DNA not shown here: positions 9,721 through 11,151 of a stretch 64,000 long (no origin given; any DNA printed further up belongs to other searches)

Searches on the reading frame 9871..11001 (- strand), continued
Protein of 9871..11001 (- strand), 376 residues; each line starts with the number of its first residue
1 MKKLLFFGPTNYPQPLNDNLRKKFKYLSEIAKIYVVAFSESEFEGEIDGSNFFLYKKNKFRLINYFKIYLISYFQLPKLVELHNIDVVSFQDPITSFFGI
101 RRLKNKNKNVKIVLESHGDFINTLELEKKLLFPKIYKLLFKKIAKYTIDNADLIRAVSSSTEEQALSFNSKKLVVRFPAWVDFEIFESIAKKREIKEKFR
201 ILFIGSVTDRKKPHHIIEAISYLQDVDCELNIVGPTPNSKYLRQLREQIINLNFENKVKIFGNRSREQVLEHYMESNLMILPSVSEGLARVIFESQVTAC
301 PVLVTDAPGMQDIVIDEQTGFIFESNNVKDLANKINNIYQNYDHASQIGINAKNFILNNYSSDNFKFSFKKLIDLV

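Call 19: find_encoding_contigs(protein=P0123, flank=10000, max_places=3)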
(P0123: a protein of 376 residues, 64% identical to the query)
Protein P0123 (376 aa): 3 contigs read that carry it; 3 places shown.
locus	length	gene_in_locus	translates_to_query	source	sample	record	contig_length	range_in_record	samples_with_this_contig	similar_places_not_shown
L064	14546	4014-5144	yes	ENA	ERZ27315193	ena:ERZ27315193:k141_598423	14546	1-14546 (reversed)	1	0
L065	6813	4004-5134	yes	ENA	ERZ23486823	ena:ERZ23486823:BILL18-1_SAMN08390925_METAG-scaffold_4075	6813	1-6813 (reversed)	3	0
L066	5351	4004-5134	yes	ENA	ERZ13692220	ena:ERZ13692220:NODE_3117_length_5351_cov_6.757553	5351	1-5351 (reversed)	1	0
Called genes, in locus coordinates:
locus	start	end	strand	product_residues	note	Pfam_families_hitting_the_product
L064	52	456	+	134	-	PF14229:DUF4332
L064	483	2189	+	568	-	PF00795:CN_hydrolase, PF02540:NAD_synthase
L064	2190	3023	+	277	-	PF01063:Aminotran_4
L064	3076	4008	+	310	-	PF00561:Abhydrolase_1, PF12146:Hydrolase_4, PF12697:Abhydrolase_6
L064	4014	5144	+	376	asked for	PF13439:Glyco_transf_4 (weak), PF20706:GT4-conflict (weak), PF00534:Glycos_transf_1, PF13692:Glyco_trans_1_4, PF13524:Glyco_trans_1_2 (faint)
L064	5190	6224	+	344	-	PF02646:RmuC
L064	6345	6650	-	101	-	PF03091:CutA1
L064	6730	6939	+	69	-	PF09855:Zn_ribbon_13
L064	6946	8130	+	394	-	PF01757:Acyl_transf_3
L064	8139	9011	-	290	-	PF06966:DUF1295, PF02544:Steroid_dh (weak)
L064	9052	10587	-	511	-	PF01019:G_glu_transpept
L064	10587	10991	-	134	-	PF03013:Pyr_excise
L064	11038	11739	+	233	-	PF08713:DNA_alkylation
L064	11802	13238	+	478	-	PF01523:PmbA_TldD_1st, PF19289:PmbA_TldD_3rd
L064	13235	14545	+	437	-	?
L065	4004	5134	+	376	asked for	PF13439:Glyco_transf_4 (weak), PF20706:GT4-conflict (weak), PF00534:Glycos_transf_1, PF13692:Glyco_trans_1_4, PF13524:Glyco_trans_1_2 (faint)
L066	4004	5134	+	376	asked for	PF13439:Glyco_transf_4 (weak), PF20706:GT4-conflict (weak), PF00534:Glycos_transf_1, PF13692:Glyco_trans_1_4, PF13524:Glyco_trans_1_2 (faint)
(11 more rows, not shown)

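Call 20: search_solved_structures(query=A1, max_evalue=0.001)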
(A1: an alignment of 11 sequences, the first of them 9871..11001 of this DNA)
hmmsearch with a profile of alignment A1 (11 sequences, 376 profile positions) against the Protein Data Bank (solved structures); distinct sequences matched with E-value up to 0.001: 27.
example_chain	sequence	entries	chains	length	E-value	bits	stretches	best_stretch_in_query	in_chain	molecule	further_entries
2jjm_A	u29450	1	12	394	5.3e-18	68.5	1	75-372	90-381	GLYCOSYL TRANSFERASE, GROUP 1 FAMILY PROTEIN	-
3mbo_A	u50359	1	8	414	6.2e-18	68.2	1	75-372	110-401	Glycosyltransferase, group 1 family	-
6kih_A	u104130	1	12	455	3.8e-16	62.4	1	145-357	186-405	Tll1590 protein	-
5d00_A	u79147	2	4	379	2.3e-15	59.8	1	75-372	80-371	N-acetyl-alpha-D-glucosaminyl L-malate synthase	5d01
7mi0_A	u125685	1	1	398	9e-15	57.8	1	161-362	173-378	Glycosyltransferase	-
5i45_A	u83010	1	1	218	4.7e-13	52.2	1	194-374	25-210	Glycosyl transferases group 1 family protein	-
6n1x_A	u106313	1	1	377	6.3e-13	51.8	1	74-341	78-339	Glycosyltransferase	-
6d9t_A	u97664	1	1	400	7e-13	51.6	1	74-341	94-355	Glycosyl transferase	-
4x6l_A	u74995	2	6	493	8.6e-13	51.3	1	139-365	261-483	TarM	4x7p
4x7m_A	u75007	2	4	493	8.6e-13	51.3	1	139-365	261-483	TarM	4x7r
4wac_A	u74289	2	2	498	9e-13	51.3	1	139-365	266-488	Glycosyl transferase, group 1 family protein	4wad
7qd7_AAA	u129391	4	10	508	2.6e-12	49.7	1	140-373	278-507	TarM(Se)_G117R | TarM(Se)_G117R-4RboP | TarM(Se)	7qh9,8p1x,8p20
4xyw_A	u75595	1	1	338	2.8e-12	49.7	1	136-362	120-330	O-antigen biosynthesis glycosyltransferase WbnH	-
7qnt_AAA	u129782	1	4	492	3.5e-12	49.3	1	140-373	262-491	TarM(Se)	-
6eji_A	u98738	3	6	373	6.3e-10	41.9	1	193-366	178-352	WlaC protein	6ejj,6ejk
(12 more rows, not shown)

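Call 40: find_homologous_proteins(query=L057:7044-7976:+, max_evalue=1e-10)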
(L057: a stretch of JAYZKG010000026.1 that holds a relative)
Query L057:7044-7976:+ (310 aa): 40 proteins with E <= 1e-10 among 1415 candidates.
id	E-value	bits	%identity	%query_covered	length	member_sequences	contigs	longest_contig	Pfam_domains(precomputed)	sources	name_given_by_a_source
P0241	1.7e-206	703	99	100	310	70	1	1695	PF12697.14,PF10230.16,PF00561.27,PF12146.16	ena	-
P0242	2.3e-167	574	78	100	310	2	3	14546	PF12697.14,PF00561.27,PF12146.16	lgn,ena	-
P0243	2.7e-163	561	77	99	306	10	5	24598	PF12697.14,PF00561.27,PF12146.16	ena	-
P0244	3.4e-162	557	75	100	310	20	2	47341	PF03959.20,PF12697.14,PF00561.27,PF12146.16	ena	-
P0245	5.3e-162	556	76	99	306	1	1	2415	PF12697.14,PF00561.27,PF12146.16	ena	-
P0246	6.7e-161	553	76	99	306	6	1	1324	PF12697.14,PF00561.27,PF12146.16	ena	-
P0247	8.8e-160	549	74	100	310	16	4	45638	PF12697.14,PF00561.27,PF12146.16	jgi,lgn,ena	-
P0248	5.9e-159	546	75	100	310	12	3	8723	PF03959.20,PF12697.14,PF00561.27,PF12146.16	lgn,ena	-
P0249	7.0e-159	546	75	99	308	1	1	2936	PF03959.20,PF12697.14,PF00561.27,PF12146.16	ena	-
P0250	2.6e-110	387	56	98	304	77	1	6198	PF12697.14,PF00561.27,PF12146.16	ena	-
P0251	8.9e-109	382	55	95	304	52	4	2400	PF12697.14,PF00561.27,PF12146.16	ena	-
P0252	1.1e-108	381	53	98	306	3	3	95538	PF03959.20,PF12697.14,PF00561.27,PF12146.16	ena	-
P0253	9.7e-108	378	52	98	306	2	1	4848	PF03959.20,PF12697.14,PF00561.27,PF12146.16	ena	-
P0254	1.3e-107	378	52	98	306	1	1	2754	PF03959.20,PF12697.14,PF00561.27,PF12146.16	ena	-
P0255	3.3e-107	376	52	98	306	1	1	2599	PF03959.20,PF12697.14,PF00561.27,PF12146.16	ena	-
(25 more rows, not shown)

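Call 41: find_encoding_contigs(protein=P0244, flank=6000, max_places=2)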
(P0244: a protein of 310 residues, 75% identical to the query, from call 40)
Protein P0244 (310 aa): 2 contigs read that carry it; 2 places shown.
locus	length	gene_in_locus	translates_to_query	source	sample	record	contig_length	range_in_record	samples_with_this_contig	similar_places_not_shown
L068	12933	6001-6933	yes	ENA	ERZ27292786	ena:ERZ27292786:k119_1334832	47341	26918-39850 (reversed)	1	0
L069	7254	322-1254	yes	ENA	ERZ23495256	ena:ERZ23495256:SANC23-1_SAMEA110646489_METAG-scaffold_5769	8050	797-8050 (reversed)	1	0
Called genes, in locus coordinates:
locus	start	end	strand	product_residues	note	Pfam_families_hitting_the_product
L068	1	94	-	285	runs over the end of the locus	PF00106:adh_short, PF08659:KR, PF13561:adh_short_C2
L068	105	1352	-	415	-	PF00463:ICL, PF13714:PEP_mutase, PF00463:ICL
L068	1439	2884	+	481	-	PF11794:HpaB_N, PF03241:HpaB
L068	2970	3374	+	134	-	PF14229:DUF4332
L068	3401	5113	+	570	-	PF00795:CN_hydrolase, PF02540:NAD_synthase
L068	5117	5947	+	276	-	PF01063:Aminotran_4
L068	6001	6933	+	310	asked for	PF00561:Abhydrolase_1, PF12146:Hydrolase_4, PF12697:Abhydrolase_6, PF03959:FSH1 (weak)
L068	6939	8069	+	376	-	PF13439:Glyco_transf_4, PF20706:GT4-conflict, PF00534:Glycos_transf_1, PF13692:Glyco_trans_1_4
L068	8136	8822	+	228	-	PF00535:Glycos_transf_2, PF13641:Glyco_tranf_2_3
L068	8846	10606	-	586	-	-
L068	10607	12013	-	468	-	-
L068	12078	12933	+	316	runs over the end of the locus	PF00535:Glycos_transf_2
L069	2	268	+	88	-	?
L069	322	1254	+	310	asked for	PF00561:Abhydrolase_1, PF12146:Hydrolase_4, PF12697:Abhydrolase_6, PF03959:FSH1 (weak)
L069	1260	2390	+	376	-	PF13439:Glyco_transf_4 (weak), PF20706:GT4-conflict, PF00534:Glycos_transf_1, PF13692:Glyco_trans_1_4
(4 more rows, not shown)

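Call 42: find_encoding_contigs(protein=P0243, flank=6000, max_places=2)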
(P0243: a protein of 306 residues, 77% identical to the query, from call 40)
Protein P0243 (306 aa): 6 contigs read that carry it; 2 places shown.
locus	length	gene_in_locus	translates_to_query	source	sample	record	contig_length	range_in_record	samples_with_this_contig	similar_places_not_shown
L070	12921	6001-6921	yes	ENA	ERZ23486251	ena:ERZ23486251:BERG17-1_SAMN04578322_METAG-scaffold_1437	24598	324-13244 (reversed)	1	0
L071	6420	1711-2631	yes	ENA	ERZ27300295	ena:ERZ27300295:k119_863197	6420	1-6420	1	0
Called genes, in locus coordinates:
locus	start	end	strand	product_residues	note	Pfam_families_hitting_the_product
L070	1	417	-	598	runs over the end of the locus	PF02771:Acyl-CoA_dh_N, PF02770:Acyl-CoA_dh_M, PF00441:Acyl-CoA_dh_1, PF22924:ACOX_C_alpha1, PF12806:Acyl-CoA_dh_C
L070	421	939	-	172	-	PF00106:adh_short, PF13561:adh_short_C2 (weak)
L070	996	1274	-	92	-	PF00106:adh_short, PF08659:KR (weak), PF13561:adh_short_C2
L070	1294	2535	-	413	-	PF00463:ICL, PF13714:PEP_mutase, PF00463:ICL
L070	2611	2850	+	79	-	PF03241:HpaB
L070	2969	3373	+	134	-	PF14229:DUF4332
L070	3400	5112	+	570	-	PF00795:CN_hydrolase, PF02540:NAD_synthase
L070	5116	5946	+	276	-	PF01063:Aminotran_4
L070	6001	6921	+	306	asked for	PF12146:Hydrolase_4, PF00561:Abhydrolase_1, PF12697:Abhydrolase_6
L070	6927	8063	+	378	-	PF13439:Glyco_transf_4 (faint), PF20706:GT4-conflict, PF00534:Glycos_transf_1, PF13692:Glyco_trans_1_4, PF13524:Glyco_trans_1_2 (faint)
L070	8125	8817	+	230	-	PF00535:Glycos_transf_2, PF13641:Glyco_tranf_2_3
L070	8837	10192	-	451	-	-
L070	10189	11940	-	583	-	-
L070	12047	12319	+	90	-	PF13489:Methyltransf_23 (weak)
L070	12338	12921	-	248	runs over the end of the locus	-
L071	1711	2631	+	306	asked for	PF12146:Hydrolase_4, PF00561:Abhydrolase_1, PF12697:Abhydrolase_6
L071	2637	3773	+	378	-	PF13439:Glyco_transf_4 (faint), PF20706:GT4-conflict, PF00534:Glycos_transf_1, PF13692:Glyco_trans_1_4, PF13524:Glyco_trans_1_2 (faint)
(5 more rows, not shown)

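Call 46: predict_structure(alignment_id=A3)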
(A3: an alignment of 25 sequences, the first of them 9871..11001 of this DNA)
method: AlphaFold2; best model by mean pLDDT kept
length: 376 residues; sequences in the alignment: 25
mean_pLDDT: 90.2   pTM: 0.84
mean pLDDT of the five models: 90.2, 89.5, 89.2, 87.9, 87.1
residues with pLDDT >= 90: 257; 70-90: 102; 50-70: 17; < 50: 0
segments of 3 or more residues with pLDDT < 50: none
pLDDT, mean of each block of 10 residues (from residue 1): 92 91 95 96 95 93 89 95 97 91 92 84 59 82 94 91 91 91 85 81 90 94 88 90 95 95 90 94 73 92 88 89 94 96 95 92 92 94
secondary structure, 60 per line:
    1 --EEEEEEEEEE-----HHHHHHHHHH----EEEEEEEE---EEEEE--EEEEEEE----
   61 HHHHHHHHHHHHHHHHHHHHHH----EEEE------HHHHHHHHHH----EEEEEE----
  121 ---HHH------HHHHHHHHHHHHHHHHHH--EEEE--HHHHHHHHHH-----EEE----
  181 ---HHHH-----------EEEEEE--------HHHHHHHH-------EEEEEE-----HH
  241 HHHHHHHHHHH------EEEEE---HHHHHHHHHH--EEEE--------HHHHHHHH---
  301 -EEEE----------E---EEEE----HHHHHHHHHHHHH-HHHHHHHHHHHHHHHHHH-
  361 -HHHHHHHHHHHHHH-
elements in order: E3-12 H18-27 E32-39 E43-47 E50-56 H61-82 E87-90 H97-106 E111-116 H133-150 E153-156 H159-168 E174-176 H184-187 E199-204 H213-220 E228-233 H239-251 E258-262 H266-275 E278-281 H290-297 E302-305 E320-323 H328-340 H342-359 H362-375

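Call 49: fold_search(model_id=the predicted structure, library=pdb)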
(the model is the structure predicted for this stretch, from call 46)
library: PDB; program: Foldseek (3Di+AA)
matches with E <= 10: 1494; with E <= 0.001: 400
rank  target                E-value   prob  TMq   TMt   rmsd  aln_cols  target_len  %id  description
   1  7mi0                  5.3e-17  1.00  0.70  0.70   5.6       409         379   19  Crystal Structure of Glycosyltransferase from Rickettsia africae ESF-5 (released 2021-04-28)
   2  3mbo_D                6.6e-17  1.00  0.76  0.77   4.4       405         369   17  Crystal Structure of the Glycosyltransferase BaBshA bound with UDP and L-malate (released 2010-09-29)
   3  6n1x                  1.0e-16  1.00  0.77  0.77   4.6       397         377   15  BshA from Staphylococcus aureus complexed with UDP and N-acetylglucosamine (released 2019-08-21)
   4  3mbo_C                1.1e-16  1.00  0.72  0.72   5.2       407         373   16  Crystal Structure of the Glycosyltransferase BaBshA bound with UDP and L-malate (released 2010-09-29)
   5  6eji_A                1.6e-16  1.00  0.71  0.74   5.1       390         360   18  Structure of a glycosyltransferase (released 2018-02-07)
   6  3mbo_A                1.7e-16  1.00  0.74  0.75   4.8       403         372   17  Crystal Structure of the Glycosyltransferase BaBshA bound with UDP and L-malate (released 2010-09-29)
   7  6kih_A                2.7e-16  1.00  0.79  0.75   4.8       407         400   14  Sucrose-phosphate synthase (tll1590) from Thermosynechococcus elongatus (released 2020-05-27)
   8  6kih_B                2.7e-16  1.00  0.78  0.74   4.6       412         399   14  Sucrose-phosphate synthase (tll1590) from Thermosynechococcus elongatus (released 2020-05-27)
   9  5d00_B                2.8e-16  1.00  0.74  0.77   4.9       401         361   16  Crystal structure of BshA from B. subtilis complexed with N-acetylglucosaminyl-malate and UMP (released 2016-09-07)
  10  3mbo_B                3.3e-16  1.00  0.73  0.74   4.9       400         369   16  Crystal Structure of the Glycosyltransferase BaBshA bound with UDP and L-malate (released 2010-09-29)
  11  2jjm_A                3.7e-16  1.00  0.72  0.75   5.0       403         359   16  Crystal Structure of a family GT4 glycosyltransferase from Bacillus anthracis ORF BA1558. (released 2008-08-05)
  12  4xso_A                4.1e-16  1.00  0.75  0.77   5.4       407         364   16  Crystal structure of apo-form Alr3699/HepE from Anabaena sp. strain PCC 7120 (released 2016-01-13)
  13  8dqd                  5.1e-16  1.00  0.71  0.72   4.7       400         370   18  Structure of the Campylobacter concisus glycosyltransferase PglA (released 2024-01-17)
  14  8dvw                  6.0e-16  1.00  0.70  0.71   4.8       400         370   18  Structure of the Campylobacter concisus glycosyltransferase PglA R203Q (released 2024-01-17)
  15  6d9t                  6.7e-16  1.00  0.73  0.73   5.0       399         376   16  BshA from Staphylococcus aureus complexed with UDP (released 2019-05-08)
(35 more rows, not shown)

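Call 55: search_solved_structures(query=A3, max_evalue=10)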
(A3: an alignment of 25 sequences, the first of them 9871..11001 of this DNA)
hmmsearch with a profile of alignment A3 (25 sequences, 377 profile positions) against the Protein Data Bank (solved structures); distinct sequences matched with E-value up to 10: 91 (the best 60 are shown).
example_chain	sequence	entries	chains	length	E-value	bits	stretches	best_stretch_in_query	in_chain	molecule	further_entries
2jjm_A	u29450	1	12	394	5.9e-22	81.4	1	76-375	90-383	GLYCOSYL TRANSFERASE, GROUP 1 FAMILY PROTEIN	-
3mbo_A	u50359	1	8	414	7.3e-22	81.1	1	76-375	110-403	Glycosyltransferase, group 1 family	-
6kih_A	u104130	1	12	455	5.6e-20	74.9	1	146-367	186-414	Tll1590 protein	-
5d00_A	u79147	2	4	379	3.2e-18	69.1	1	137-375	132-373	N-acetyl-alpha-D-glucosaminyl L-malate synthase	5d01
5i45_A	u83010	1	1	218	1.9e-17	66.6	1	197-376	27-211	Glycosyl transferases group 1 family protein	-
4x6l_A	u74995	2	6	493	2.2e-17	66.4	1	141-375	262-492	TarM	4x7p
4x7m_A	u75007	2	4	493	2.2e-17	66.4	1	141-375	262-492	TarM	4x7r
4wac_A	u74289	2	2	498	2.2e-17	66.4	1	141-375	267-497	Glycosyl transferase, group 1 family protein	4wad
7mi0_A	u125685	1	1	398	3.1e-17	65.9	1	200-369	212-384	Glycosyltransferase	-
7qd7_AAA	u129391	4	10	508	3.8e-17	65.6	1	142-375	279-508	TarM(Se)_G117R | TarM(Se)_G117R-4RboP | TarM(Se)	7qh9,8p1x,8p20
7qnt_AAA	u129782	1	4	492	4.1e-17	65.5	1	142-375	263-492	TarM(Se)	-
6eji_A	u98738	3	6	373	1.6e-15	60.2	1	134-374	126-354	WlaC protein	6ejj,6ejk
6n1x_A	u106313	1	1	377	2.7e-15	59.5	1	76-371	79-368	Glycosyltransferase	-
6d9t_A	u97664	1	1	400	3e-15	59.3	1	76-371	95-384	Glycosyl transferase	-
4xyw_A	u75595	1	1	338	2.7e-14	56.2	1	138-363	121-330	O-antigen biosynthesis glycosyltransferase WbnH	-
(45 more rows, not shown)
